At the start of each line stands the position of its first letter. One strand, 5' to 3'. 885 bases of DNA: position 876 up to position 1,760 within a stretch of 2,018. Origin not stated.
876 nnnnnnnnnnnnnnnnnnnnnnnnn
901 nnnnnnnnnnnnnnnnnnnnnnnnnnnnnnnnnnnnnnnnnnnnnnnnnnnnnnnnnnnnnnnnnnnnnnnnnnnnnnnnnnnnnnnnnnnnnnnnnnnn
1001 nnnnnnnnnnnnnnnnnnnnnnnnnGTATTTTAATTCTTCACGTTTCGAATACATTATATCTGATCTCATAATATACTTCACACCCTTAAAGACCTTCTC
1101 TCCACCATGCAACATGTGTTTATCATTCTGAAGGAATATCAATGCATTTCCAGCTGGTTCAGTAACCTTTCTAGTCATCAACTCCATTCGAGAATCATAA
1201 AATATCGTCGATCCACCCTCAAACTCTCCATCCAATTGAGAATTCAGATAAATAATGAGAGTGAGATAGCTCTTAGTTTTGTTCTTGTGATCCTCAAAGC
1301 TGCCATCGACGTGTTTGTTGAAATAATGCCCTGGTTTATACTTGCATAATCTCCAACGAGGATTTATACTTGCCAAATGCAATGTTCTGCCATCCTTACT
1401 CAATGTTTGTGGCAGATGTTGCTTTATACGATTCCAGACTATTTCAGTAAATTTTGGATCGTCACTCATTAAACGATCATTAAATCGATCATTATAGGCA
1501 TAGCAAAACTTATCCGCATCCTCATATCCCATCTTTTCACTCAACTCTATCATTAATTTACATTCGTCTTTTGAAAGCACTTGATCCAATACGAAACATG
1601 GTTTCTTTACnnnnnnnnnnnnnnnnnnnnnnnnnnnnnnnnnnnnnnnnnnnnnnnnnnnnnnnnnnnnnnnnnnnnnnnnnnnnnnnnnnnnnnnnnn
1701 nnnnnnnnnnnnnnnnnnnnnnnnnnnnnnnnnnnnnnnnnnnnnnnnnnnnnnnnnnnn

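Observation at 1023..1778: Compact cytosolic P4H-type 2OG oxygenase with Lys (not Arg) at the 2OG-binding position and a 57-aa N-terminal extension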

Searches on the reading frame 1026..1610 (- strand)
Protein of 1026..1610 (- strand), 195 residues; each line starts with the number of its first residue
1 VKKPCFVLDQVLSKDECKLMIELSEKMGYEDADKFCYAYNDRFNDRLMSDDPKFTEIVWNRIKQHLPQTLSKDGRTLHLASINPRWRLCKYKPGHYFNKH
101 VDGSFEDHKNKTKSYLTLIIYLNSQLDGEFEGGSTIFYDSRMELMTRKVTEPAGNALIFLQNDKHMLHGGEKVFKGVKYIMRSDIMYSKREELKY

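Call 28: find_homologous_proteins(query=A2, max_evalue=0.00001)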
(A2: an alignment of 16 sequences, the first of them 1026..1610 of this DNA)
Query A2 (16 sequences) (195 aa, profile of the alignment): 260 proteins with E <= 0.00001 among 964 candidates; the best 120 are listed.
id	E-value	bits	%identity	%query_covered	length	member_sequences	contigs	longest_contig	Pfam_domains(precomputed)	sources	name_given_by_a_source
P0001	4.6e-68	247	99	99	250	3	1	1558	PF13640.13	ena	-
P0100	2.9e-66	241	35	93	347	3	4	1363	PF13640.13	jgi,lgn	-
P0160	1.0e-64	236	36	95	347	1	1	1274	PF13640.13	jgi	jgi:hypothetical protein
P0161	2.6e-64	234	45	95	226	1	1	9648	PF13640.13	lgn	-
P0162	3.5e-64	234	38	97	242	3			PF13640.13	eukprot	eukprot:TRINITY_DN1620_c2_g1_i1.p1 TRINITY_DN1620_c2_g1~~TRINITY_DN1620_c2_g1_i1.p1 ORF type:complet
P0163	1.6e-63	232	49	95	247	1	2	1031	PF13640.13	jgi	jgi:hypothetical protein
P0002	3.4e-63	231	59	95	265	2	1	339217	PF13640.13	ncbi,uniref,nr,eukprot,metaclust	ncbi:predicted protein [Naegleria gruberi]|uniref:Predicted protein n=1 Tax=Naegleria gruberi TaxID=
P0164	4.1e-63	231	38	95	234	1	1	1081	PF13640.13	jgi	jgi:hypothetical protein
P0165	3.0e-62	228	38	95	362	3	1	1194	PF25168.2,PF25174.2,PF24814.2,PF25048.2,PF13640.13,PF23381.2,PF24017.3,PF25173.2,PF25175.2,PF24817.2,PF25172.2,PF25391.2,PF23869.2,PF24807.2,PF25047.1,PF00400.39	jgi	jgi:hypothetical protein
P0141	9.9e-62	226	35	95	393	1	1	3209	PF13640.13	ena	-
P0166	1.0e-61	226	37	95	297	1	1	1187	-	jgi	-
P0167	2.4e-61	225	37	95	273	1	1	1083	PF13640.13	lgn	-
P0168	3.6e-61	224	33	96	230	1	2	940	PF13640.13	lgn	-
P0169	5.2e-61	224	34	96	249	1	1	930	PF13640.13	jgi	jgi:hypothetical protein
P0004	5.4e-61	224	56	97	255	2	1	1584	PF13640.13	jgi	-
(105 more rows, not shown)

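Call 29: search_solved_structures(query=A2, max_evalue=1, show_alignments=3)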
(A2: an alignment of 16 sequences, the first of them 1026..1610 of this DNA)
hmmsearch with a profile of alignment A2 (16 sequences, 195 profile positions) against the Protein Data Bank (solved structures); distinct sequences matched with E-value up to 1: 21.
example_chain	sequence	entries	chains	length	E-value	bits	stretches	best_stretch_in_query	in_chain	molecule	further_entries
3itq_A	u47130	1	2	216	3.2e-14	56.3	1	10-179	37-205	Prolyl 4-hydroxylase, alpha subunit domain protein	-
5hv0_A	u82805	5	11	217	3.3e-14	56.2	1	10-179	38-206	Prolyl 4-Hydroxylase | 2OG-Fe(II) oxygenase | Procollagen-Proline Dioxygenase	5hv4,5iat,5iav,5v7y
5iax_A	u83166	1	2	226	3.8e-14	56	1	10-179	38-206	Procollagen-Proline Dioxygenase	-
5c5t_A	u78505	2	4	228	3.9e-10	42.9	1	8-179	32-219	Prolyl 4-hydroxylase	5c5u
2jig_A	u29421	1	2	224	5.3e-06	29.5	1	13-162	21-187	PROLYL-4 HYDROXYLASE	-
3gze_A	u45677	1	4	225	5.3e-06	29.4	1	13-162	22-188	Predicted protein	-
2jij_A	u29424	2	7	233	6e-06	29.3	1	13-162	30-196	PROLYL-4 HYDROXYLASE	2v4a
8k0e_A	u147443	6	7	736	2.1e-05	27.5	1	123-176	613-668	Prolyl 3-hydroxylase 1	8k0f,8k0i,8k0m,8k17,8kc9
4iw3_A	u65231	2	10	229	0.00021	24.2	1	95-168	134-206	Putative uncharacterized protein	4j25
6tp5_A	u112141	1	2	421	0.0003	23.7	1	85-179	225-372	Transmembrane prolyl 4-hydroxylase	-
3dkq_A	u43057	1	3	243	0.00049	23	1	6-176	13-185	PKHD-type hydroxylase Sbal_3634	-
6teu_A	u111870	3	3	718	0.0019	21.1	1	115-182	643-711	Multifunctional procollagen lysine hydroxylase and glycosyltransferase LH3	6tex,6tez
6fxk_A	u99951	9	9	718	0.0019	21.1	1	115-182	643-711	Procollagen-lysine,2-oxoglutarate 5-dioxygenase 3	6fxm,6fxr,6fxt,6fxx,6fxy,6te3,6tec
8one_A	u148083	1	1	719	0.0019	21.1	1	115-182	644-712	Multifunctional procollagen lysine hydroxylase and glycosyltransferase LH3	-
8zgc_A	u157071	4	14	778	0.002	21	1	115-182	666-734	Multifunctional procollagen lysine hydroxylase and glycosyltransferase LH3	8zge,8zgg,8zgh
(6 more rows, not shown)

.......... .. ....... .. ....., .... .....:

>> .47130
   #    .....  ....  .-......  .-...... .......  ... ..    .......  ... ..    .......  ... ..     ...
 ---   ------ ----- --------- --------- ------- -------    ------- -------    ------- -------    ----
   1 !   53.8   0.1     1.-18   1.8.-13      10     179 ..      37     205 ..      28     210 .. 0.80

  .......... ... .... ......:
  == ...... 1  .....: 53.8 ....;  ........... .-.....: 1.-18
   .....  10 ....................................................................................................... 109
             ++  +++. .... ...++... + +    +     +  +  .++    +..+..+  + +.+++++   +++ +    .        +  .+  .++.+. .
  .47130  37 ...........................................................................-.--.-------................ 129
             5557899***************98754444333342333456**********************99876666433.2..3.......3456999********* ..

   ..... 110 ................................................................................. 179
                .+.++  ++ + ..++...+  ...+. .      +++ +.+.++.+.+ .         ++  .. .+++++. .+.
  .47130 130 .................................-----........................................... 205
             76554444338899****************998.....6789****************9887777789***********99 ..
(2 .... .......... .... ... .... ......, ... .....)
